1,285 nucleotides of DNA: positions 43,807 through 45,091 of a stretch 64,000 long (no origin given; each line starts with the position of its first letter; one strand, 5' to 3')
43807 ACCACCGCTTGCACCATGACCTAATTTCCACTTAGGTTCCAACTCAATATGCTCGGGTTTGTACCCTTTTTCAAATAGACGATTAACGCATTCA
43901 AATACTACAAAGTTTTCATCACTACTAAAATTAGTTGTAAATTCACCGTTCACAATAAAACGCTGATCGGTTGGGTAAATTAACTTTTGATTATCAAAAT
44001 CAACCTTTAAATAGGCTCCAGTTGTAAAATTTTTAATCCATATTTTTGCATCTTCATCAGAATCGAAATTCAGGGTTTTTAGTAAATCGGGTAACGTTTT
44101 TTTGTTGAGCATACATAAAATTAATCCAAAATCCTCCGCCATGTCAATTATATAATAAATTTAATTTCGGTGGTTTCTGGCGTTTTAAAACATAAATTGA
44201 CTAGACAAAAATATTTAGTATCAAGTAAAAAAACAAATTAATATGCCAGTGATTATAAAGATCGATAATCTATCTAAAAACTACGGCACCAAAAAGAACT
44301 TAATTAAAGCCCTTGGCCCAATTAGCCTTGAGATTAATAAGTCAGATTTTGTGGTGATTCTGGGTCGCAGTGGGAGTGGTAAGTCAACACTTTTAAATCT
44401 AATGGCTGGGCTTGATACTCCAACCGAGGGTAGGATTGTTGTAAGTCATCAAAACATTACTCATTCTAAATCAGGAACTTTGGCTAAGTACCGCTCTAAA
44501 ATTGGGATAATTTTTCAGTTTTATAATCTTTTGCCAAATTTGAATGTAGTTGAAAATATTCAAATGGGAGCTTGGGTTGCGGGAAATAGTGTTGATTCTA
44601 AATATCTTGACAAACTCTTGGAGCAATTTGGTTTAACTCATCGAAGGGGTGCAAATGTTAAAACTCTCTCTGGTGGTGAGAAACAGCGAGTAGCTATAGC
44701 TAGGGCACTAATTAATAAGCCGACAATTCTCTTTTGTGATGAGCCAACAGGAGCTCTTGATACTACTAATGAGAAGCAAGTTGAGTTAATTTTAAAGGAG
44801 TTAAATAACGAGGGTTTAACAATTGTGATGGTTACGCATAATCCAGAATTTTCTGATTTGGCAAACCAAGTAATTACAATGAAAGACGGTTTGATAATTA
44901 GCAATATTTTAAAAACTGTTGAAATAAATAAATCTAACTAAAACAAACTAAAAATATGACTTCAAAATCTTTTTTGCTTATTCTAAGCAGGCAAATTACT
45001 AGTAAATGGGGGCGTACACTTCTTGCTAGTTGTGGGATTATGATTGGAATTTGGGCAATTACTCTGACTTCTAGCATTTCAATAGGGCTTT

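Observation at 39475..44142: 4.5-kb RM-plus-partner module bracketed by 72-nt direct repeats; the distal copy is a relic of the RM N-terminus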

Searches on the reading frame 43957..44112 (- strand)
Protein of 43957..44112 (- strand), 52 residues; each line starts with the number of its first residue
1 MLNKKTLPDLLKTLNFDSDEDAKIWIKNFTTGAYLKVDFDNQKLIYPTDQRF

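Call 64: find_homologous_proteins(query=window:43957-44112:-, max_evalue=10)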
Query seq(52 aa): no candidate shares three 5-residue words with the query. No homologue found.

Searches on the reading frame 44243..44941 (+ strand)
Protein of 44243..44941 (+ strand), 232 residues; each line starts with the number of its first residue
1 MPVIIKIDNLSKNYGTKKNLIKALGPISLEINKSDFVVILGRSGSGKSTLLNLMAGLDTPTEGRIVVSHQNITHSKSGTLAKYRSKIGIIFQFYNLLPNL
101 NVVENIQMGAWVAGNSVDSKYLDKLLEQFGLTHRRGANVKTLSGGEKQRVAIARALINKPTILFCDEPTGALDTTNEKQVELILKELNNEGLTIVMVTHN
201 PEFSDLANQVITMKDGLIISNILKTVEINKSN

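Call 8: search_protein_families(library=pfam, proteins=[window:44243-44941:+], max_evalue=0.01)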
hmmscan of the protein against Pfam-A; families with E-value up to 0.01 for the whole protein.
window:44243-44941:+ (232 aa): 12 families
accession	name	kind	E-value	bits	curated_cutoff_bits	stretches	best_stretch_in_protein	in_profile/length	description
PF00005.33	ABC_tran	-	3.7e-37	128.4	25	1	25-169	2-136/137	ABC transporter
PF02463.25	SMC_N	-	5.1e-09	36.3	40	1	33-213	23-211/220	RecF/RecN/SMC N terminal domain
PF13304.12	AAA_21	-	5.3e-07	30.4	27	0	91-204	187-303/304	AAA domain, putative AbiEii toxin, Type IV TA system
PF13555.12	AAA_29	-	0.00023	21.3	27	1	29-52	17-40/61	P-loop containing region of AAA domain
PF03193.22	RsgA_GTPase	-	0.00033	21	30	1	31-58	104-130/174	RsgA GTPase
PF13401.12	AAA_22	-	0.0013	19.5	27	1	35-102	6-33/130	AAA domain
PF01926.29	MMR_HSR1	-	0.0017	18.9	21.9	0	37-57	2-22/113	50S ribosome-binding GTPase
PF25199.1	nSTAND_NTPase5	-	0.0019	18.5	34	0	32-52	39-59/145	Novel STAND NTPase 5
PF13191.12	AAA_16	-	0.0031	18.5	32.6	1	35-169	25-142/167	AAA ATPase domain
PF00350.29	Dynamin_N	-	0.0037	17.7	27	0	37-70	1-34/168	Dynamin family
PF20703.3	nSTAND1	-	0.0044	17.1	27.1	1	30-57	29-54/379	Novel STAND NTPase 1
PF20720.3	nSTAND3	-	0.0076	16.4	27.2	0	31-54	14-37/155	Novel STAND NTPase 3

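Call 50: find_encoding_contigs(protein=window:44243-44941:+, flank=10000, max_places=10)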
Protein window:44243-44941:+ (232 aa): 4 contigs read that carry it; 4 places shown.
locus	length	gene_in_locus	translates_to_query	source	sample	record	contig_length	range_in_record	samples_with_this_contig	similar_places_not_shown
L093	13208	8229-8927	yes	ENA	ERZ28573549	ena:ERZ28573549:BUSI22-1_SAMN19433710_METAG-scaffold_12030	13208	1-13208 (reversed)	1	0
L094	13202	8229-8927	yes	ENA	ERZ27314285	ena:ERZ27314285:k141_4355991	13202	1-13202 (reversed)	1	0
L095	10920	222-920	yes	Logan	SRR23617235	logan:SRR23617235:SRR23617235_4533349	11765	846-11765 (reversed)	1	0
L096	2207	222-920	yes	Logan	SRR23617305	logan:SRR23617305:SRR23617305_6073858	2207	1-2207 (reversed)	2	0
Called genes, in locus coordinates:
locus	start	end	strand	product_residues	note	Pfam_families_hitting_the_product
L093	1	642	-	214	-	?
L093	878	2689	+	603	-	PF22612:GH113, PF13547:GTA_TIM (faint)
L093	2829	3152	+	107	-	-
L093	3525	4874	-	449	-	-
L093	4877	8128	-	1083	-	PF02384:N6_Mtase, PF07669:Eco57I, PF13847:Methyltransf_31 (weak), PF01420:Methylase_S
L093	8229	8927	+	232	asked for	PF02463:SMC_N, PF00005:ABC_tran, PF13304:AAA_21 (faint)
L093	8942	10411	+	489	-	PF12704:MacB_PCD (faint), PF02687:FtsX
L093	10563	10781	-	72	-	PF01541:GIY-YIG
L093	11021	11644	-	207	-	PF09335:VTT_dom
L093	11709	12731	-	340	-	PF11104:PilM_2, PF14450:FtsA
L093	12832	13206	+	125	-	?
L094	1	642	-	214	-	?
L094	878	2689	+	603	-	PF22612:GH113, PF13547:GTA_TIM (faint)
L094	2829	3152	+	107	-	-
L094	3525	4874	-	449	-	-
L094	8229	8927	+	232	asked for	PF02463:SMC_N, PF00005:ABC_tran, PF13304:AAA_21 (faint)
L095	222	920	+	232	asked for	PF02463:SMC_N, PF00005:ABC_tran, PF13304:AAA_21 (faint)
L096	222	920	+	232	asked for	PF02463:SMC_N, PF00005:ABC_tran, PF13304:AAA_21 (faint)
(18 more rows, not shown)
